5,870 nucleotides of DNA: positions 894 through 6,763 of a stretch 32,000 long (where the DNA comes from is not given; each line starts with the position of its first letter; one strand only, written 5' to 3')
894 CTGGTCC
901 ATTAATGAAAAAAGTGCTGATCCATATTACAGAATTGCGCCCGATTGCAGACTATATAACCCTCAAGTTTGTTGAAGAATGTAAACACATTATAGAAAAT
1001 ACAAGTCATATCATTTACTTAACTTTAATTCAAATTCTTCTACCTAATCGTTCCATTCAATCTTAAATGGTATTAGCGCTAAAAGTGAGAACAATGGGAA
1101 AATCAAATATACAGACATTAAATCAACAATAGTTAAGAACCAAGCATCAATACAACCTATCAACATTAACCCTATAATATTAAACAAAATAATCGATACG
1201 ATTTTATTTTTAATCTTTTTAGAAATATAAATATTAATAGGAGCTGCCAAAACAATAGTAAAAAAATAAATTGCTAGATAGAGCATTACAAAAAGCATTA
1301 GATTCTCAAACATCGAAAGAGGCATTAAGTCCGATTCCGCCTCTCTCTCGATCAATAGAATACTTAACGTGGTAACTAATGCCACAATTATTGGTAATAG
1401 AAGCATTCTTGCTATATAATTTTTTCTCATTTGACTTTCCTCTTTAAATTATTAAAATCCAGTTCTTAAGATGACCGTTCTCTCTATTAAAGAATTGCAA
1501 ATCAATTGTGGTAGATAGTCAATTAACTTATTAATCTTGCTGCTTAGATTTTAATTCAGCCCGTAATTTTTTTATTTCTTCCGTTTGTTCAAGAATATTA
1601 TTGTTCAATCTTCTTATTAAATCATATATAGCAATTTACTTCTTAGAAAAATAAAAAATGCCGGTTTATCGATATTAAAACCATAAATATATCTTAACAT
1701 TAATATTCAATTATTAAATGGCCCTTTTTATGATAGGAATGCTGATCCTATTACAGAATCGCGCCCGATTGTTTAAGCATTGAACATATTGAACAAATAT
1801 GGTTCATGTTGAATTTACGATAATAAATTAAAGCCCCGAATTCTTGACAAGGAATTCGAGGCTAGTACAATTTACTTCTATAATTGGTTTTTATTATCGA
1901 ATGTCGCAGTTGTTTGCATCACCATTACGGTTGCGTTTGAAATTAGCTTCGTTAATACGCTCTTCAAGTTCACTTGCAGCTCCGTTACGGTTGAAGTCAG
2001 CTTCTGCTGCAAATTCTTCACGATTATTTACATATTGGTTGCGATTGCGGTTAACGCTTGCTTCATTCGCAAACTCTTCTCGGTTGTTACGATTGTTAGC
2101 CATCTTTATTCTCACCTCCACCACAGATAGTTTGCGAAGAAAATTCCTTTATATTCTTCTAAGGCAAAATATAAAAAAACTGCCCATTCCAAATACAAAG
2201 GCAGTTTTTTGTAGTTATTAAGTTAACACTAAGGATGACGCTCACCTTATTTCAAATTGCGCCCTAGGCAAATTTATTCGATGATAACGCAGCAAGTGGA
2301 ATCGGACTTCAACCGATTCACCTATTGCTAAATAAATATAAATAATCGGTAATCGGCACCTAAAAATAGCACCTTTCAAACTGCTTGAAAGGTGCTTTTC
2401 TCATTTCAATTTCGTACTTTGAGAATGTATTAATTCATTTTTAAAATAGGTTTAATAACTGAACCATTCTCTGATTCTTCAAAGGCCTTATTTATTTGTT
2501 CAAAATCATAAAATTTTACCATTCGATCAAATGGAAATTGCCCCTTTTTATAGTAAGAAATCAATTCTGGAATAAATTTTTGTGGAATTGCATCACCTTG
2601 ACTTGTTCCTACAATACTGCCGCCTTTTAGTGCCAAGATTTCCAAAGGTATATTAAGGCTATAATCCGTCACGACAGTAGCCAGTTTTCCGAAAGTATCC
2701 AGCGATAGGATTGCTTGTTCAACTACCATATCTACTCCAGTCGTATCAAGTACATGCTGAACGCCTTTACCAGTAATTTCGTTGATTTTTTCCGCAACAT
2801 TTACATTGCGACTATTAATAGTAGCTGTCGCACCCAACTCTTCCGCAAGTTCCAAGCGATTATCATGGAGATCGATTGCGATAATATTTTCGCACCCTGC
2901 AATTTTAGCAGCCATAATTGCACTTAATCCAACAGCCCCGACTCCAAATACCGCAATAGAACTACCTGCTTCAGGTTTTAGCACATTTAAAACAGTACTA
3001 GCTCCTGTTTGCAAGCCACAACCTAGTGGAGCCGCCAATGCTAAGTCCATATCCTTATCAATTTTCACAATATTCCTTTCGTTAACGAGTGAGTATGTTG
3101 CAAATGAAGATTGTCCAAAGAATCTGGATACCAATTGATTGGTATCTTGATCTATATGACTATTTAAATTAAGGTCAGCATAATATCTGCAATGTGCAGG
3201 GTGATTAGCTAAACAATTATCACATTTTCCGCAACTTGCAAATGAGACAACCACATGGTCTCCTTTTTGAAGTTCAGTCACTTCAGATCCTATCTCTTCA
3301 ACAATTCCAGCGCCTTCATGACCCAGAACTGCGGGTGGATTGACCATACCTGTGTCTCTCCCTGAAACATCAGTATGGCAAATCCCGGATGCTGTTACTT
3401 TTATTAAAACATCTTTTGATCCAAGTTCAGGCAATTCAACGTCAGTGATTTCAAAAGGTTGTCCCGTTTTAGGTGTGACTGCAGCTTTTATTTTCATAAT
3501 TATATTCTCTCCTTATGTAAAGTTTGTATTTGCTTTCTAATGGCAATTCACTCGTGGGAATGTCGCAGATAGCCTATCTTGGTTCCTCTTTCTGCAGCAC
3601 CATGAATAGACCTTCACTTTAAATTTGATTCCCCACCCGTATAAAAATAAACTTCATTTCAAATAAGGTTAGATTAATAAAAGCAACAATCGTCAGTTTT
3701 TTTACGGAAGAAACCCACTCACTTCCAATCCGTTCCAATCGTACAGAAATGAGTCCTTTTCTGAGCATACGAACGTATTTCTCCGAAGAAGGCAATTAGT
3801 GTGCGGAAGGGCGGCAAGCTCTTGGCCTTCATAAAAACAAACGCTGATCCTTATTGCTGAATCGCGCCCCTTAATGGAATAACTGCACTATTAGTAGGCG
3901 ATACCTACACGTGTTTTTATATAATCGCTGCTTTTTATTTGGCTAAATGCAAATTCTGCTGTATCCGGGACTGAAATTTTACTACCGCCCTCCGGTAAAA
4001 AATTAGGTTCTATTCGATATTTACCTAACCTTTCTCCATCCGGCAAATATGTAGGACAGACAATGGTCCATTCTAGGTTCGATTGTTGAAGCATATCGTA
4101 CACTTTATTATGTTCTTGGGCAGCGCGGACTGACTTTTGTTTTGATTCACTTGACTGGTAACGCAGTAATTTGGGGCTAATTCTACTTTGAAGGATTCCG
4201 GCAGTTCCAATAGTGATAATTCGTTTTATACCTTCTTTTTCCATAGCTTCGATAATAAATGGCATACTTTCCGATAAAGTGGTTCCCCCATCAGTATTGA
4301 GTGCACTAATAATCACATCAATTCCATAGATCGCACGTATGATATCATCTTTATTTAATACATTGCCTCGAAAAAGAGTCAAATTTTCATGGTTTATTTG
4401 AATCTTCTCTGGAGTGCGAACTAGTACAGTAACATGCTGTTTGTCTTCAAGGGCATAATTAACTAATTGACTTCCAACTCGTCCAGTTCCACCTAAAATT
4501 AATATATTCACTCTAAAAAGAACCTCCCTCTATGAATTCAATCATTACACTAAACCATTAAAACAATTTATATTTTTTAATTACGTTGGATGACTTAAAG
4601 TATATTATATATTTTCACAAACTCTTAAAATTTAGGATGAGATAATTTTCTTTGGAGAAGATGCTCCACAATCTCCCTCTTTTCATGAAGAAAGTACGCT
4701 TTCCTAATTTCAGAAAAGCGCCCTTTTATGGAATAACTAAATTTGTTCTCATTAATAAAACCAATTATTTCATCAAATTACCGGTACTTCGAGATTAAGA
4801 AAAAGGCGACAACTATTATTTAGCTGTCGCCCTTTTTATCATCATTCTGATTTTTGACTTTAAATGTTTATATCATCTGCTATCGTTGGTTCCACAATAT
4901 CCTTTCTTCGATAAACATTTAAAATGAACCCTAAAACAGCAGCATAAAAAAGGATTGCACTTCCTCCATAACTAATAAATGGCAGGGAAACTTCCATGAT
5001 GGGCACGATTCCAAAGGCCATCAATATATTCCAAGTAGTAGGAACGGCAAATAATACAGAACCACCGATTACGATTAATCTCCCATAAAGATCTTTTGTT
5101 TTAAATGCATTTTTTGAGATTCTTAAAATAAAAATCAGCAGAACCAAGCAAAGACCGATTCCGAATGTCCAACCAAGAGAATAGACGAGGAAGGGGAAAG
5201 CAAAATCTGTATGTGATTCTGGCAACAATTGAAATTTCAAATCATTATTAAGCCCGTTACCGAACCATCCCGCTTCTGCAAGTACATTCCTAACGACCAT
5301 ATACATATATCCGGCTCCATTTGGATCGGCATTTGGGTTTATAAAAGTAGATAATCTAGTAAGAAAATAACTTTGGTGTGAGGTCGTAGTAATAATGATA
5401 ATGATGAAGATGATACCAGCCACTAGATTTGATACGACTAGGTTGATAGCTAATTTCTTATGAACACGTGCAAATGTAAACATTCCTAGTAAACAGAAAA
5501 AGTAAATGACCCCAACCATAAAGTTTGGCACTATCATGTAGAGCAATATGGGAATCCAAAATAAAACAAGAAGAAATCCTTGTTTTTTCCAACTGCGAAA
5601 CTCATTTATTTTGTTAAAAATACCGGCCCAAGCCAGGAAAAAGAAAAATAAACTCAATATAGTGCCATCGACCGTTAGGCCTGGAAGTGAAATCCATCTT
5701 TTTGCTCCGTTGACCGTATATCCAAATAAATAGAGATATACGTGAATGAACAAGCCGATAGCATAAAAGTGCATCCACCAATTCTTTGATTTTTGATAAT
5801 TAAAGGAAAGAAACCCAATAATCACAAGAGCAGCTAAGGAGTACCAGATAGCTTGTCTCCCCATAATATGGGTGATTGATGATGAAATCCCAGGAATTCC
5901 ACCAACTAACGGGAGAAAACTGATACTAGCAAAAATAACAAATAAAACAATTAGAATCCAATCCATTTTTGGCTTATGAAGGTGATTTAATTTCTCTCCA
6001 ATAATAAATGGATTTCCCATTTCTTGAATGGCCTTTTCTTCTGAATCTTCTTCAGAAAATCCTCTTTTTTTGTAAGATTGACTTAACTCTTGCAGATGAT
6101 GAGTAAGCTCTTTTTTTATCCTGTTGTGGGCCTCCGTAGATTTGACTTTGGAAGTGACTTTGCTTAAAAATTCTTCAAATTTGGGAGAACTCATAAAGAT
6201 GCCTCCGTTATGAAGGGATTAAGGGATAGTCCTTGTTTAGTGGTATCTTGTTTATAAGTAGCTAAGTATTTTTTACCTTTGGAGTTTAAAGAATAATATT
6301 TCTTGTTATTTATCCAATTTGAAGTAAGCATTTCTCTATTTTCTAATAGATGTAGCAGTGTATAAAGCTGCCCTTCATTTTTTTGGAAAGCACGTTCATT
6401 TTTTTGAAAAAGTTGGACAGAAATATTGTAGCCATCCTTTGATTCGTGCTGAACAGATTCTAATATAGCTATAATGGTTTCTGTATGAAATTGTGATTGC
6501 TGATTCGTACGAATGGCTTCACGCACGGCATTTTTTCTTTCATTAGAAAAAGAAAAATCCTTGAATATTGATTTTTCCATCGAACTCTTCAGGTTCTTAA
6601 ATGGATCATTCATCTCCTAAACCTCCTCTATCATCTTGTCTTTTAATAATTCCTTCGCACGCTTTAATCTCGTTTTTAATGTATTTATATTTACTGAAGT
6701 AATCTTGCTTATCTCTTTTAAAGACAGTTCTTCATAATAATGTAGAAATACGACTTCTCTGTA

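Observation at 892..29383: Very dense, single-orientation family of intergenic hairpin repeats with inverted-repeat ends and compensatory stem changes (candidate mobile terminator element)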

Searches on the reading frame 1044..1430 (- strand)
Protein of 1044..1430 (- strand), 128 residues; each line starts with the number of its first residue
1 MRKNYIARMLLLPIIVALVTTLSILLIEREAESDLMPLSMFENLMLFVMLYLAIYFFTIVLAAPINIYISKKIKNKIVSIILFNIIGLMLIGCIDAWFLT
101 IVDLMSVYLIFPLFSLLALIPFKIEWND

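Call 94: search_protein_families(library=pfam, proteins=[window:1044-1430:-], max_evalue=0.001)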
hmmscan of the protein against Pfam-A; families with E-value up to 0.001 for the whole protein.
window:1044-1430:- (128 aa): 0 families

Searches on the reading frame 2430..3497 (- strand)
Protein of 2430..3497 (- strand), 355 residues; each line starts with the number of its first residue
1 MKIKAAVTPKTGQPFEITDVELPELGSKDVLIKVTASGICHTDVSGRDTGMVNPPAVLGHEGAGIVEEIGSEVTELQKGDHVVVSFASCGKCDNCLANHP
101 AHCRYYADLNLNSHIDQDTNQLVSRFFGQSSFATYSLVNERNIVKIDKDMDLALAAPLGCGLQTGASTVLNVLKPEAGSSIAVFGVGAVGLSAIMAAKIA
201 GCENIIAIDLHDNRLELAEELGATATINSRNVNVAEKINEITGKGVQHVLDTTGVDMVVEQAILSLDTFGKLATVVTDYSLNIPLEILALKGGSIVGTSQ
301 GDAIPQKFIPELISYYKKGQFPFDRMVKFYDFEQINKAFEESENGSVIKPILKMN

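Call 13: search_protein_families(library=ncbifam, proteins=[window:2430-3497:-])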
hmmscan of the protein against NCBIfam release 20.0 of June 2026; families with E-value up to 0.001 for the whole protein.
window:2430-3497:- (355 aa): 25 families
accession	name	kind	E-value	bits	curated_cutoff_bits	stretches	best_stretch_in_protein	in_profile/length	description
TIGR03451.1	mycoS_dep_FDH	equivalog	1.5e-72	244.4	512.9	1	3-352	2-356/358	S-(hydroxymethyl)mycothiol dehydrogenase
TIGR03989.1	Rxyl_3153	subfamily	8.8e-69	232.5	440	1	2-352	1-368/370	NDMA-dependent alcohol dehydrogenase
TIGR02818.1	adh_III_F_hyde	equivalog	1.5e-63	215.1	543.95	1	2-354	1-368/368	S-(hydroxymethyl)glutathione dehydrogenase/class III alcohol dehydrogenase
NF041097.1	keto_inos_dh_IolM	equivalog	2.1e-40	138.6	450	1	15-347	40-382/389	scyllo-inosose 3-dehydrogenase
TIGR00692.1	tdh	equivalog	3e-39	135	458.35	1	10-349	6-335/340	L-threonine 3-dehydrogenase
NF006940.0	PRK09422.1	equivalog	4.7e-39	134.3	344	1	4-347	2-327/338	alcohol dehydrogenase AdhP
NF003808.0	PRK05396.1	equivalog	6e-39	133.9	380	1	4-298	2-286/341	L-threonine 3-dehydrogenase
TIGR03366.1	HpnZ_proposed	hypoth_equivalog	3.7e-32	111.8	328.1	1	24-272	2-249/315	putative phosphonate catabolism associated alcohol dehydrogenase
NF007642.0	PRK10309.1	equivalog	4.5e-30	105.1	550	1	10-275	7-259/347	galactitol-1-phosphate 5-dehydrogenase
NF047908.1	AldhRedAhr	equivalog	5.7e-30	104.3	470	1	2-346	3-326/335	NADPH-dependent aldehyde reductase Ahr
NF010344.0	PRK13771.1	subfamily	1.2e-29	103.4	349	1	3-345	1-323/334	putative alcohol dehydrogenase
TIGR02824.1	quinone_pig3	subfamily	3.2e-26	92.1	296.8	2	131-298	93-262/325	putative NAD(P)H quinone oxidoreductase, PIG3 family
NF007489.0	PRK10083.1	equivalog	6.4e-22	78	376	1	15-344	12-325/339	Zn-dependent oxidoreductase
NF041172.1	AcrlCoa_red_Thmprot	equivalog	8.6e-22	77.5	500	1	3-341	1-320/334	acryloyl-CoA reductase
TIGR03201.1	dearomat_had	equivalog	1.7e-20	73.4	338.65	1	10-251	6-239/349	6-hydroxycyclohex-1-ene-1-carbonyl-CoA dehydrogenase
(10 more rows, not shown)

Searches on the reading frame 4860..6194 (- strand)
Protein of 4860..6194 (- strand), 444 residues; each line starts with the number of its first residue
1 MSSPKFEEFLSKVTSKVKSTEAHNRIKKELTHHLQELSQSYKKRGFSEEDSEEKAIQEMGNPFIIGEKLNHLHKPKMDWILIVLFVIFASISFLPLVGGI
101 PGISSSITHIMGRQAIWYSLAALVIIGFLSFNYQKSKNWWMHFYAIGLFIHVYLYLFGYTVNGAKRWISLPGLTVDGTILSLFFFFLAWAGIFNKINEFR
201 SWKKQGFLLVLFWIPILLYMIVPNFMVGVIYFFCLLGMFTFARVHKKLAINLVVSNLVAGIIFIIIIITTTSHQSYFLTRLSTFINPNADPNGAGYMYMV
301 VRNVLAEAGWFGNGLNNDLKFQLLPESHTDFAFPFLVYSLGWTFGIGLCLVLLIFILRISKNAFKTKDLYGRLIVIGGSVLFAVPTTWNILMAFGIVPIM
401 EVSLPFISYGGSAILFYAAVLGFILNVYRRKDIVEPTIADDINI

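Call 13: search_protein_families(library=ncbifam, proteins=[window:4860-6194:-])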
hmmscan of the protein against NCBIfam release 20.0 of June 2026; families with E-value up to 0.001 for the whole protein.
window:4860-6194:- (444 aa): 7 families
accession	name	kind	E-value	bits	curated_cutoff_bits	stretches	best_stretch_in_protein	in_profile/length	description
TIGR02210.1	rodA_shape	equivalog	3.2e-52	177.8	336.7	1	78-431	1-356/357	rod shape-determining protein RodA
TIGR02614.1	ftsW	equivalog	4.8e-43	147.6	337.5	1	104-430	27-356/357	putative lipid II flippase FtsW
TIGR02615.1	spoVE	exception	1.8e-34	119.8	448.8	1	110-429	37-354/354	stage V sporulation protein E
NF008060.0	PRK10794.1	equivalog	8.1e-28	97.4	590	1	72-433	11-365/370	peptidoglycan glycosyltransferase MrdB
NF008042.0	PRK10774.1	equivalog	8.5e-24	84.3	493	1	108-427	70-388/405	cell division protein FtsW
NF037961.1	RodA_shape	subfamily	1.8e-19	70.4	150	2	247-424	222-403/415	rod shape-determining protein RodA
NF038403.1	perm_prefix_1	domain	1.5e-10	40.8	30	1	18-69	7-58/59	permease prefix domain 1-containing protein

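Call 50: find_homologous_proteins(query=window:4860-6194:-, max_evalue=1e-40)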
Query window:4860-6194:- (444 aa): 249 proteins with E <= 1e-40 among 8000 candidates; the best 120 are listed.
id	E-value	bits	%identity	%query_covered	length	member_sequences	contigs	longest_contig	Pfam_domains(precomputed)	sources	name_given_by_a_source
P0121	9.6e-280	946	95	100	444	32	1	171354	PF01098.25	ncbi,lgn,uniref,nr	ncbi:FtsW/RodA/SpoVE family cell cycle protein [Ureibacillus acetophenoni]|uniref:Cell division prot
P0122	1.4e-268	909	93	100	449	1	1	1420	PF01098.25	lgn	-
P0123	1.7e-253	860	87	99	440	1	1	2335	PF01098.25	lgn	-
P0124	5.6e-253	858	88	99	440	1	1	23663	PF01098.25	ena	-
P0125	1.0e-252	857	87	99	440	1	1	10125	PF01098.25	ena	-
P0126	3.6e-252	855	86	99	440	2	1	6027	PF01098.25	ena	-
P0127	4.0e-251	852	86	99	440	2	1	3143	PF01098.25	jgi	jgi:cell division protein FtsW (lipid II flippase)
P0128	1.6e-250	850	86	99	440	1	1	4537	PF01098.25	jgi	jgi:cell division protein FtsW (lipid II flippase)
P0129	2.2e-244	830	84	99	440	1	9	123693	PF01098.25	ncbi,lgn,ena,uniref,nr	ncbi:FtsW/RodA/SpoVE family cell cycle protein [Oceanobacillus profundus]|uniref:FtsW/RodA/SpoVE fam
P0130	1.5e-242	823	84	99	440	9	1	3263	PF01098.25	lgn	-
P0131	5.2e-241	818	83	100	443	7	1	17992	PF01098.25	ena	-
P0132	1.4e-240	817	82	99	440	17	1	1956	PF01098.25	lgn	-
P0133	1.1e-238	811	81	100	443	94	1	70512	PF01098.25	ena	-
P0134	4.0e-236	802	82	99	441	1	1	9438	PF01098.25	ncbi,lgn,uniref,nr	ncbi:FtsW/RodA/SpoVE family cell cycle protein [Bacillus sp. PS06]|uniref:FtsW/RodA/SpoVE family cel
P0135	3.0e-235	799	82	99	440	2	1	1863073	PF01098.25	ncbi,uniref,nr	ncbi:FtsW/RodA/SpoVE family cell cycle protein [Oceanobacillus manasiensis]|uniref:FtsW/RodA/SpoVE f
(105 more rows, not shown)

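Call 51: find_encoding_contigs(protein=P0121, flank=10000, max_places=6)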
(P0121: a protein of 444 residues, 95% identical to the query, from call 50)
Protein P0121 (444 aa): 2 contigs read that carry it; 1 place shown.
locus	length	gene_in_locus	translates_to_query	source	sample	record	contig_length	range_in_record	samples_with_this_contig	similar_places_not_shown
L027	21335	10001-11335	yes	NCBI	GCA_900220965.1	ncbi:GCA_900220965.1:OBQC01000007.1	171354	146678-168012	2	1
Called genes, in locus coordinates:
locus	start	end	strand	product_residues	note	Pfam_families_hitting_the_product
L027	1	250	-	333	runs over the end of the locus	PF03547:Mem_trans (weak), PF13593:SBF_like, PF01758:SBF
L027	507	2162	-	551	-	PF00245:Alk_phosphatase, PF01676:Metalloenzyme (weak)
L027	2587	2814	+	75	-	PF03840:SecG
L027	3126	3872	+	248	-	PF00561:Abhydrolase_1, PF12146:Hydrolase_4, PF12697:Abhydrolase_6, PF00326:Peptidase_S9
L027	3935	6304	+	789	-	PF08206:OB_RNB, PF17876:CSD2 (weak), PF08206:OB_RNB, PF17876:CSD2, PF00773:RNB, PF00575:S1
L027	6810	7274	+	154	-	PF01668:SmpB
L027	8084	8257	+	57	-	-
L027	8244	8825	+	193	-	PF02661:Fic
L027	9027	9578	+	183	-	PF04542:Sigma70_r2, PF04545:Sigma70_r4 (faint), PF08281:Sigma70_r4_2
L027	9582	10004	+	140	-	PF03551:PadR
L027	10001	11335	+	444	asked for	PF01098:FTSW_RODA_SPOVE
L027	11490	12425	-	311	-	PF01522:Polysacc_deac_1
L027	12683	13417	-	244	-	-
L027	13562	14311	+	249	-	PF07463:NUMOD4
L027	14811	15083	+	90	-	-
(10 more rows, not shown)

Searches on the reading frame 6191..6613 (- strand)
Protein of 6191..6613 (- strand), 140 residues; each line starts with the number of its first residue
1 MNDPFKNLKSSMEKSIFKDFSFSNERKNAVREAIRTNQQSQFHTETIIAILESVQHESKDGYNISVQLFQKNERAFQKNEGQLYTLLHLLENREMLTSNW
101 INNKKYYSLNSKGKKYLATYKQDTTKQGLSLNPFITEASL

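Call 94: search_protein_families(library=pfam, proteins=[window:6191-6613:-], max_evalue=0.001)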
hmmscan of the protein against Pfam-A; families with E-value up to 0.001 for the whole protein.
window:6191-6613:- (140 aa): 1 family
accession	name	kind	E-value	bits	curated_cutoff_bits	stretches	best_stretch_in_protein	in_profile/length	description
PF03551.20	PadR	-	2.5e-11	43.8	27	1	50-118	1-74/75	Transcriptional regulator PadR-like family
